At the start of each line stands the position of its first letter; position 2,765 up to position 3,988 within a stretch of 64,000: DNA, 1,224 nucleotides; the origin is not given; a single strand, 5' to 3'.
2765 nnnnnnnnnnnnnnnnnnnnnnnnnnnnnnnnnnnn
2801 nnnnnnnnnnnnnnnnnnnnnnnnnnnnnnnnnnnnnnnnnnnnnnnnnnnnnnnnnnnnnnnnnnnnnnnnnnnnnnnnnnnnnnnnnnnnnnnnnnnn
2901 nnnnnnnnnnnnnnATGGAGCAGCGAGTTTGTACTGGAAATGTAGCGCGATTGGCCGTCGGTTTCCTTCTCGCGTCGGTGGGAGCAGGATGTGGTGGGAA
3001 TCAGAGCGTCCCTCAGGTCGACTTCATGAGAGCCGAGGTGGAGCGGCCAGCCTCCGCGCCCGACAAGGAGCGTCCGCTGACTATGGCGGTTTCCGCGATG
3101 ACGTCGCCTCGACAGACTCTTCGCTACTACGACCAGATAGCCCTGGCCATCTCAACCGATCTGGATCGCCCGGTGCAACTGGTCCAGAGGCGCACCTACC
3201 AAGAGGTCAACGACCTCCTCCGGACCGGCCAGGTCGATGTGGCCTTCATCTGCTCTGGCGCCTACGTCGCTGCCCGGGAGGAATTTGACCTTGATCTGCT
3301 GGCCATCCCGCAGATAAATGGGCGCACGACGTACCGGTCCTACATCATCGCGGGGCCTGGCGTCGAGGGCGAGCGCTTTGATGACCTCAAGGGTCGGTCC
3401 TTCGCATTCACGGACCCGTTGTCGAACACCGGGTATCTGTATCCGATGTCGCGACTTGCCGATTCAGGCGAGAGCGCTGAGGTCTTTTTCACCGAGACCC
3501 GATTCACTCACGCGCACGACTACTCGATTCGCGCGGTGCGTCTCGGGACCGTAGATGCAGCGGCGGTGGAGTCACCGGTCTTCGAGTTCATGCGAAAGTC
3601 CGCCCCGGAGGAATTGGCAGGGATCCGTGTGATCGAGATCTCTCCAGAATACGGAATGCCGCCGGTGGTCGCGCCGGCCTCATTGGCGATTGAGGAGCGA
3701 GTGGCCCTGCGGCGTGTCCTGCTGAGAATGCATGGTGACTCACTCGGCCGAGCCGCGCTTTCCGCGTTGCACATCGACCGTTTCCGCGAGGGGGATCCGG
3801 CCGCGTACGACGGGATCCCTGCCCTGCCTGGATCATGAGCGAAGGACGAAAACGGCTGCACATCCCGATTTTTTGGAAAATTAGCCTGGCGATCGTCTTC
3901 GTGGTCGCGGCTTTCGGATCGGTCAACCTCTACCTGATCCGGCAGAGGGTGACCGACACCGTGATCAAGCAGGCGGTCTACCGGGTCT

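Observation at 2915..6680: AioXSR/ArxXSR-like three-gene regulatory unit (PhnD-like binding protein + sensor kinase + sigma-54-dependent regulator) upstream of a molybdoenzyme operon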

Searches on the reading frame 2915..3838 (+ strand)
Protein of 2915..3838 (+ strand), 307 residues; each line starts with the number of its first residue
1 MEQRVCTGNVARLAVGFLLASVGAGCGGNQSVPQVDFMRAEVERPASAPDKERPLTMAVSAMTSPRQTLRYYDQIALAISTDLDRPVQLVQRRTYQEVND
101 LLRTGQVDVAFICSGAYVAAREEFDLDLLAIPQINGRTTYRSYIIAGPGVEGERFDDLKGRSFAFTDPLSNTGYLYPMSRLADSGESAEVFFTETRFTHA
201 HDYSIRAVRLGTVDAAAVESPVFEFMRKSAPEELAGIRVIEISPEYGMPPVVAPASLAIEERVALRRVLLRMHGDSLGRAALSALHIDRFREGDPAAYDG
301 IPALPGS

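Call 3: search_protein_families(library=pfam, proteins=[window:2915-3838:+])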
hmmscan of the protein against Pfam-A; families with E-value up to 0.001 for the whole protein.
window:2915-3838:+ (307 aa): 1 family
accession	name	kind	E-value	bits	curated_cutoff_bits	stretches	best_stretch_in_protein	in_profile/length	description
PF12974.12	Phosphonate-bd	-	7.9e-56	189.6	27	1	57-298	1-242/242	ABC transporter, phosphonate, periplasmic substrate-binding protein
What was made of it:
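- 2915..3838 (+): arrX: periplasmic (probably lipid-anchored) PhnD-fold oxyanion-binding sensor protein, 307 aa. PF12974, E 7.9e-56 (call 3).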

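Call 4: search_protein_families(library=ncbifam, proteins=[window:2915-3838:+])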
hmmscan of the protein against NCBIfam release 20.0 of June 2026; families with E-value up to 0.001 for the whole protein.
window:2915-3838:+ (307 aa): 5 families
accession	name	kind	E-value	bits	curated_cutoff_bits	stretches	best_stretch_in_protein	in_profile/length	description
TIGR01098.1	3A0109s03R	subfamily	2e-33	115.9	112.05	1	45-269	23-250/253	phosphate/phosphite/phosphonate ABC transporter substrate-binding protein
TIGR03431.1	PhnD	equivalog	2.9e-27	95.8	261.1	1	45-301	19-279/288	phosphonate ABC transporter substrate-binding protein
TIGR04553.1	ABC_peri_selen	hypoth_equivalog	1.2e-17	64.2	250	1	64-247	11-196/266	putative selenate ABC transporter substrate-binding protein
NF045601.2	BstB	equivalog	3.5e-07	29.7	350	1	97-300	62-259/267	sterol transporter periplasmic substrate-binding protein BstB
NF049985.1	SBP_like_Rv1680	exception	2.6e-05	24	400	1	84-191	29-139/268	Rv1680 family SBP-like protein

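Call 7: search_solved_structures(query=window:2915-3838:+, max_evalue=0.01, show_alignments=3)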
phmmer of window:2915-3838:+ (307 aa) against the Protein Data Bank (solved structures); distinct sequences matched with E-value up to 0.01: 16.
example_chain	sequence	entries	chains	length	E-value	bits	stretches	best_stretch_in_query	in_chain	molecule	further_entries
6x6b_A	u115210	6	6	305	1.7e-50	175.7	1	47-306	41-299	ArrX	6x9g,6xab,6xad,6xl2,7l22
6x8w_A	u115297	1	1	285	2.7e-49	171.7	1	49-306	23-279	ArrX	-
8ed5_A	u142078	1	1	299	1.3e-42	149.9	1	64-303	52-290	Putative periplasmic phosphite-binding-like protein (Pbl) PtxB-like protein designated Aio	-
6esk_A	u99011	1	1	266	2.7e-42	148.8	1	69-303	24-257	Putative periplasmic phosphite-binding-like protein (Pbl) PtxB-like protein designated Aio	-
6esv_A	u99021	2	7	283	3.3e-42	148.5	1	69-303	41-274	Putative periplasmic phosphite-binding-like protein (Pbl) PtxB-like protein designated Aio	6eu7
5o2j_A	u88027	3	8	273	5.9e-18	68.9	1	79-271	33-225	Probable phosphite transport system-binding protein PtxB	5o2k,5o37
5lv1_A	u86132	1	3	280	1.4e-15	61.2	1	80-301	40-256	PtxB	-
5jvb_A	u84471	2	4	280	4.5e-11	46.3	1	67-273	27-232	Phosphonate ABC transporter, periplasmic phosphonate-binding protein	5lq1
6ght_A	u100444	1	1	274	5.2e-07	33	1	56-192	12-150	Probable phosphite transport system-binding protein HtxB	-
5me4_A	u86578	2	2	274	5.2e-07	33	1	56-192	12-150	Probable phosphite transport system-binding protein HtxB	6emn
6ghq_A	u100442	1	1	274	5.2e-07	33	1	56-192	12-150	Probable phosphite transport system-binding protein HtxB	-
7s6g_A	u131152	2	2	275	6.1e-07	32.8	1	63-246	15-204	Phosphonate ABC type transporter/ substrate binding component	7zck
7t1m_A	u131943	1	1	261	1.5e-05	28.2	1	112-301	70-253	MCA1014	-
5lq5_A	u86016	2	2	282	3.8e-05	26.9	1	75-249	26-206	Putative phosphonate binding protein for ABC transporter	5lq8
3n5l_A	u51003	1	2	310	5.4e-05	26.4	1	99-294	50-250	Binding protein component of ABC phosphonate transporter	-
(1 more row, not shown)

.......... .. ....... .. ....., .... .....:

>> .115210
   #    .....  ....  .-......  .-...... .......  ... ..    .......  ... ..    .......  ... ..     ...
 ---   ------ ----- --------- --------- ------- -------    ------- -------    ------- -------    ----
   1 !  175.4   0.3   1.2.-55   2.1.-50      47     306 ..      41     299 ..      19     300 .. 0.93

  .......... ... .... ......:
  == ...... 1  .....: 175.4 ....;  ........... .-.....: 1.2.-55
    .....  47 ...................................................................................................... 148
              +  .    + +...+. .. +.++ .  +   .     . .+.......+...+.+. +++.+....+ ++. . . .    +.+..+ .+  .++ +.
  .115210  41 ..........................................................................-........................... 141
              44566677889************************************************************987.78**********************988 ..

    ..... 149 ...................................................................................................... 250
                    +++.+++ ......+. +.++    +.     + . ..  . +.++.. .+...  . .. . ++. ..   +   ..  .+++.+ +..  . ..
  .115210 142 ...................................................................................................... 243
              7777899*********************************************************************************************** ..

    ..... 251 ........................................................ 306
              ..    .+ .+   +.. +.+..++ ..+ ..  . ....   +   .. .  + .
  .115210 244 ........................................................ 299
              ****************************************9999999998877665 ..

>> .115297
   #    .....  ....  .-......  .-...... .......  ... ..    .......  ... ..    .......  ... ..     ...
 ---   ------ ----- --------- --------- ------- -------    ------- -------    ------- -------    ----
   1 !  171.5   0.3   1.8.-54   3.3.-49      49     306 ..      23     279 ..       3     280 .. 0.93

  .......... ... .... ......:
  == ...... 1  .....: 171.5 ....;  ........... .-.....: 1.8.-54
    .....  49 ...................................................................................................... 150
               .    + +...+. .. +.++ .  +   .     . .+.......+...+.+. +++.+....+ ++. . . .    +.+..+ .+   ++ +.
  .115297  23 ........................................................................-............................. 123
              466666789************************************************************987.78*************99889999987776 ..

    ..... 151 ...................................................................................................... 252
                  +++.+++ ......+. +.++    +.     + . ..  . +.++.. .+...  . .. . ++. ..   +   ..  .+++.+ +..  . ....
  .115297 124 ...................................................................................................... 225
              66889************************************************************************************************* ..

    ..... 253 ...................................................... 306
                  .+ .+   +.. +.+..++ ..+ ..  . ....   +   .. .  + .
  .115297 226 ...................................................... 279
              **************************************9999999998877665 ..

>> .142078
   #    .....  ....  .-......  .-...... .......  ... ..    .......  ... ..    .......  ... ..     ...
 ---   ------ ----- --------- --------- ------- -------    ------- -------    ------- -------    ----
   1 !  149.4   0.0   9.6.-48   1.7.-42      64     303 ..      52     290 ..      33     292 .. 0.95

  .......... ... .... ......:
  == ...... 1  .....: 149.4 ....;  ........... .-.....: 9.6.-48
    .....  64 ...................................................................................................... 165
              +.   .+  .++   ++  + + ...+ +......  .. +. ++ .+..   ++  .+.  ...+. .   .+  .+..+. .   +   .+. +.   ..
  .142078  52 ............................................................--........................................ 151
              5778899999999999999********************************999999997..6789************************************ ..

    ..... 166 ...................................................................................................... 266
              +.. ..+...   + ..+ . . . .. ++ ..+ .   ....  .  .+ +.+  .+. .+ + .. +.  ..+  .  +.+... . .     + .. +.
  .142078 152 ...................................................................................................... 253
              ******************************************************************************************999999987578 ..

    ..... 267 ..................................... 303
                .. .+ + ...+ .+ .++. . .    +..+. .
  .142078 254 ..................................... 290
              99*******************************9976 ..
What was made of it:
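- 2915..3838 (+): Best PDB matches are ArrX 6x6b (E 1.7e-50) and AioX (1.3e-42); PtxB scores 5.9e-18 and PhnD-type proteins 4.5e-11 or worse (call 7).
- On AioX/ArxX/ArrX subfamily of PhnD-fold periplasmic binding proteins: PDB matches: ArrX 1.7e-50, AioX 1.3e-42, PtxB 5.9e-18, PhnD-type 4.5e-11 or worse (call 7).
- Closest known: Chrysiogenes arsenatis ArrX/ArrS/ArrR. Same: Best solved-structure match of X (E 1.7e-50, call 7).
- X is far closer to the solved arsenic-sensor proteins than to transport PBPs (call 7). PDB relatives rank ArrX and AioX 30 or more orders of magnitude better than PtxB or PhnD (call 7).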

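Call 8: find_homologous_proteins(query=window:2915-3838:+)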
Query window:2915-3838:+ (307 aa): 511 proteins with E <= 0.001 among 8000 candidates; the best 120 are listed.
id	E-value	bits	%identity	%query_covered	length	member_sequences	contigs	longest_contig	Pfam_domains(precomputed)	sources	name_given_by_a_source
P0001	4.4e-171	586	100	88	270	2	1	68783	PF12974.13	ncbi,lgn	-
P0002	1.6e-74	269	48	91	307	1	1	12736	PF12974.13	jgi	jgi:phosphonate transport system substrate-binding protein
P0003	8.8e-73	264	42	96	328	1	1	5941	PF12974.13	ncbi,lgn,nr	ncbi:MAG: phosphate/phosphite/phosphonate ABC transporter substrate-binding protein [Calditrichaeota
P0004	1.3e-72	263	43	97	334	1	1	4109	PF12974.13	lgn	-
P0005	6.3e-71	258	45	84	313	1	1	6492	PF12974.13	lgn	-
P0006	2.9e-70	255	43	95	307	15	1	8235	PF12974.13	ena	-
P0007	4.9e-70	255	50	81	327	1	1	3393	PF12974.13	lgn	-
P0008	1.8e-69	253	46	81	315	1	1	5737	PF12974.13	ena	-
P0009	2.0e-69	253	49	80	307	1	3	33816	PF12974.13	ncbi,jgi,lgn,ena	-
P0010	2.6e-69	252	43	95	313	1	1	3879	PF12974.13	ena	-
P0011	2.8e-69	252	43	95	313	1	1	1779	PF12974.13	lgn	-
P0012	1.3e-68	250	40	78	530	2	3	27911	PF09084.17,PF16868.11,PF12974.13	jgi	jgi:phosphonate transport system substrate-binding protein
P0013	5.3e-68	248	46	82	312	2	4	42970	PF12974.13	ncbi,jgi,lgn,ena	-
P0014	6.6e-68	248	47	91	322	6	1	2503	PF12974.13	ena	-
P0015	9.7e-68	247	46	91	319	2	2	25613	PF12974.13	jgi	-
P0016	1.5e-67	247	45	82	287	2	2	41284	PF12974.13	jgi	jgi:phosphonate transport system substrate-binding protein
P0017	1.5e-67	246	41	95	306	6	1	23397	PF12974.13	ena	-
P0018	1.5e-67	246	41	95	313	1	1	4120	PF12974.13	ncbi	-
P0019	2.2e-67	246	42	95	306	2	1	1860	PF12974.13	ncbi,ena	-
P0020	2.7e-67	246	47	94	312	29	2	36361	PF12974.13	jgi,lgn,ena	-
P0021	4.3e-67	245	47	90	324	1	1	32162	PF12974.13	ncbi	-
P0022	5.3e-67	245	43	98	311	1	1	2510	PF12974.13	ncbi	-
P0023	1.1e-66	244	46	80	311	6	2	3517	PF12974.13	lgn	-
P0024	1.5e-66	243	43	93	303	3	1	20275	PF12974.13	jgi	jgi:phosphonate transport system substrate-binding protein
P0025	2.9e-66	242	43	91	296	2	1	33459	PF12974.13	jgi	jgi:phosphate/phosphite/phosphonate ABC transporter binding protein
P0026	3.5e-66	242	46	86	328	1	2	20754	PF12974.13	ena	-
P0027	3.5e-66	242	46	94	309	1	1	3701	PF12974.13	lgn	-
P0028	3.8e-66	242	42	95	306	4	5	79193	PF12974.13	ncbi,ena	-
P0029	5.5e-66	241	43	93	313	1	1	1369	PF12974.13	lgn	-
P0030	7.5e-66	241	45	80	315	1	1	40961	PF12974.13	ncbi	-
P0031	7.6e-66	241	45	94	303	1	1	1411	PF12974.13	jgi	-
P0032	8.4e-66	241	46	90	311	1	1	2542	PF12974.13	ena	-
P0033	1.4e-65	240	42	94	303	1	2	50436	PF12974.13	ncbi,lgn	-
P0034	1.7e-65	240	45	97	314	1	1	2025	PF12974.13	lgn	-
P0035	1.8e-65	240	48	82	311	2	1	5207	PF12974.13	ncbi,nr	ncbi:MAG: phosphate/phosphite/phosphonate ABC transporter substrate-binding protein [candidate divis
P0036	2.2e-65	239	42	96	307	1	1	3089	PF12974.13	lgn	-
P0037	2.5e-65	239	43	98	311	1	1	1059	PF12974.13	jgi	-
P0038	4.2e-65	238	43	95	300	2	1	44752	PF12974.13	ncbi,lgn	-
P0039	4.4e-65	238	48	81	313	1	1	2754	PF09084.17,PF16868.11,PF12974.13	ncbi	-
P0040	4.9e-65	238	40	95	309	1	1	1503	PF12974.13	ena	-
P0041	5.2e-65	238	45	95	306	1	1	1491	PF12974.13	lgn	-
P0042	5.9e-65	238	46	94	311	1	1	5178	PF12974.13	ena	-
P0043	6.5e-65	238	46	91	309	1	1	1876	PF12974.13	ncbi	-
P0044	6.5e-65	238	44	95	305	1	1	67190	PF12974.13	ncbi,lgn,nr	ncbi:MAG TPA: phosphate/phosphite/phosphonate ABC transporter substrate-binding protein [Caldilineae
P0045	7.1e-65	238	41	96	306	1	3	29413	PF12974.13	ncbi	-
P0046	9.0e-65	237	49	82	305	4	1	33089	PF12974.13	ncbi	-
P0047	9.7e-65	237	47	87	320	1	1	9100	PF12974.13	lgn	-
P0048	1.0e-64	237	44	88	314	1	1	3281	PF12974.13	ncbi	-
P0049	1.4e-64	237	44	85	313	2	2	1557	PF12974.13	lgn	-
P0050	1.4e-64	237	47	80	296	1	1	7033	PF12974.13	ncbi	-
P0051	1.5e-64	237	49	80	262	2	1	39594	PF12974.13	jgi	jgi:phosphonate transport system substrate-binding protein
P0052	1.7e-64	237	45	88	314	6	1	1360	PF12974.13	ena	-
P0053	1.7e-64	236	41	95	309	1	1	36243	PF12974.13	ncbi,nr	ncbi:MAG: phosphate/phosphite/phosphonate ABC transporter substrate-binding protein [Ignavibacterial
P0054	1.9e-64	236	47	89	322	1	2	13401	PF12974.13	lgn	-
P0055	2.4e-64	236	42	94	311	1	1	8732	PF12974.13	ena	-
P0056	2.5e-64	236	45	87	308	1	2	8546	PF12974.13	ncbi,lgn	ncbi:MAG: phosphate/phosphite/phosphonate ABC transporter substrate-binding protein [Candidatus Amin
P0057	2.7e-64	236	44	84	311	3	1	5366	PF12974.13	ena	-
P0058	2.9e-64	236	46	81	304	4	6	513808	PF12974.13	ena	-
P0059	3.0e-64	236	43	93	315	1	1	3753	PF12974.13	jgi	jgi:phosphonate transport system substrate-binding protein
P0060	4.3e-64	235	44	94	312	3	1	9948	PF12974.13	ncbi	-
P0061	5.0e-64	235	47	87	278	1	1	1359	PF12974.13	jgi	jgi:phosphonate transport system substrate-binding protein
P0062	5.3e-64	235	39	98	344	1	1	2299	PF12974.13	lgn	-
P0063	5.6e-64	235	41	95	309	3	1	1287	PF12974.13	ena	-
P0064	7.4e-64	234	42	94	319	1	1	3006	PF12974.13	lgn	-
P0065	9.5e-64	234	46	83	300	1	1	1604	PF12974.13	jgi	-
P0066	1.3e-63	234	41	94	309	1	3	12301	PF12974.13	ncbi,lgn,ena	-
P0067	1.4e-63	234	42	91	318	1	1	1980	PF12974.13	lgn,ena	-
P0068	1.5e-63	233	39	95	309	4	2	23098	PF12974.13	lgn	-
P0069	1.5e-63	233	41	91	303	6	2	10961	PF12974.13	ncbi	-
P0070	1.5e-63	233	47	82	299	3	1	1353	PF12974.13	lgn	-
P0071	1.8e-63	233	47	80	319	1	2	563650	PF12974.13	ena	-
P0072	1.8e-63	233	45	85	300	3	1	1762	PF12974.13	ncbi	-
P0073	2.0e-63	233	42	88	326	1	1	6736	PF12974.13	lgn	-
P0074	2.1e-63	233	44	90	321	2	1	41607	PF12974.13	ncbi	-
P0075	2.2e-63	233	42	91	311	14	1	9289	PF12974.13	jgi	-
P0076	2.4e-63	233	41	97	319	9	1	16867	PF09084.17,PF12974.13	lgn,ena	-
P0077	2.4e-63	233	45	81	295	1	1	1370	PF12974.13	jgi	jgi:phosphate/phosphite/phosphonate ABC transporter binding protein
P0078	2.4e-63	233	47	79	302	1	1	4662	PF12974.13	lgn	-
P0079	2.5e-63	233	42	94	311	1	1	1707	PF12974.13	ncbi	-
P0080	2.6e-63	233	43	91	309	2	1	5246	PF12974.13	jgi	jgi:phosphonate transport system substrate-binding protein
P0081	2.8e-63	232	46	82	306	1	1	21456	PF12974.13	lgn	-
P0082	3.0e-63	232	45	84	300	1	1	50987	PF12974.13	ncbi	-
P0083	3.5e-63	232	44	88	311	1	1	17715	PF12974.13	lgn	-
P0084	4.1e-63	232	46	79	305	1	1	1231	PF12974.13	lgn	-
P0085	4.3e-63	232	46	80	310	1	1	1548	PF12974.13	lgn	-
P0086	4.4e-63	232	43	94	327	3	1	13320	PF12974.13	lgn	-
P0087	4.5e-63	232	45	90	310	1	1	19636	PF12974.13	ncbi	-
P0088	4.8e-63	232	46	83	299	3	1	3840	PF12974.13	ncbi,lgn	-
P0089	5.0e-63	232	44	91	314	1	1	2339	PF12974.13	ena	-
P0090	5.2e-63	232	40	96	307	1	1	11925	PF12974.13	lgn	-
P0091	5.3e-63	232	46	83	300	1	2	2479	PF12974.13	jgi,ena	-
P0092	5.3e-63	232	44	90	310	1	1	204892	PF12974.13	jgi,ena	-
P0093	5.8e-63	231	46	82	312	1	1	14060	PF12974.13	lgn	-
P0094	5.9e-63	231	43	94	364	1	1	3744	PF12974.13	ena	-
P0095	6.3e-63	231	47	83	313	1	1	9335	PF12974.13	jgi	-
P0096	6.6e-63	231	45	93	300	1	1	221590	PF12974.13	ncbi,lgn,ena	-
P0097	7.0e-63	231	45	82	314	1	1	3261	PF12974.13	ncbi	-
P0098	7.0e-63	231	46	82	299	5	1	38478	PF12974.13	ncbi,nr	ncbi:MAG: hypothetical protein A3G35_10225 [candidate division NC10 bacterium RIFCSPLOWO2_12_FULL_66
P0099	7.1e-63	231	41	98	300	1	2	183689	PF12974.13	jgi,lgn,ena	-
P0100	7.4e-63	231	43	89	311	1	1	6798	PF12974.13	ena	-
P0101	7.9e-63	231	46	85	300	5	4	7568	PF12974.13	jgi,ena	-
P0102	8.0e-63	231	44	84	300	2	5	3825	PF12974.13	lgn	-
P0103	8.6e-63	231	39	95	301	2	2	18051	PF09084.17,PF12974.13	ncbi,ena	-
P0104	8.6e-63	231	46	81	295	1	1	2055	PF12974.13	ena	-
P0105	8.7e-63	231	45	82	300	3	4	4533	PF12974.13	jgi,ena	jgi:phosphonate transport system substrate-binding protein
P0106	8.8e-63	231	48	79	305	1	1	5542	PF12974.13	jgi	jgi:phosphonate transport system substrate-binding protein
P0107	9.3e-63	231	42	93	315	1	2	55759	PF12974.13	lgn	-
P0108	9.6e-63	231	42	98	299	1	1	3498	PF12974.13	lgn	-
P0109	1.0e-62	231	40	96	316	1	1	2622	PF12974.13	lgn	-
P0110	1.0e-62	231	43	92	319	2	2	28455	PF12974.13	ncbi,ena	-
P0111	1.1e-62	231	43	82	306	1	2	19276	PF12974.13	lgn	-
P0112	1.1e-62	231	45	83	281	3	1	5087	PF12974.13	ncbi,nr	ncbi:MAG: hypothetical protein A3H39_15555 [candidate division NC10 bacterium RIFCSPLOWO2_02_FULL_66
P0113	1.1e-62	230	45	83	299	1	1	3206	PF12974.13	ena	-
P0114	1.1e-62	230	45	83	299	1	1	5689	PF12974.13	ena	-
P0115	1.2e-62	230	45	83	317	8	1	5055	PF12974.13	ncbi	ncbi:MAG: substrate-binding domain-containing protein [Desulfurivibrionaceae bacterium]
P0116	1.3e-62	230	45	81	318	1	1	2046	PF12974.13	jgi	-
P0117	1.4e-62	230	44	94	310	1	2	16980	PF12974.13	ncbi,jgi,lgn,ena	-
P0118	1.5e-62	230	47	82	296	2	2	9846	PF12974.13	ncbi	-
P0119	1.8e-62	230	44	84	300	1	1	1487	PF12974.13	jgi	jgi:phosphonate transport system substrate-binding protein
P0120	1.8e-62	230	44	81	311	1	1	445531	PF12974.13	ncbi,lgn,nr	ncbi:MAG: phosphate/phosphite/phosphonate ABC transporter substrate-binding protein [Calditrichaeota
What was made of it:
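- Public annotation of homologues uses that name (call 8).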

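Call 9: find_encoding_contigs(protein=P0001, flank=10000, max_places=3)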
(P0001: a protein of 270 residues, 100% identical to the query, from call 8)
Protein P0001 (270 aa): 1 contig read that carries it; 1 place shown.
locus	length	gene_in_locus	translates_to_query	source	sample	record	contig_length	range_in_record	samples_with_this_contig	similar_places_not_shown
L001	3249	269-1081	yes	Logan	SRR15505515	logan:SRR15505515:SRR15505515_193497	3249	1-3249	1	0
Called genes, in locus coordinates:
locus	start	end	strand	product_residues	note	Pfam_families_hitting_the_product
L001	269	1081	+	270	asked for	PF12974:Phosphonate-bd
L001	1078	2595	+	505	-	PF00512:HisKA, PF02518:HATPase_c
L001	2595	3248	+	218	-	?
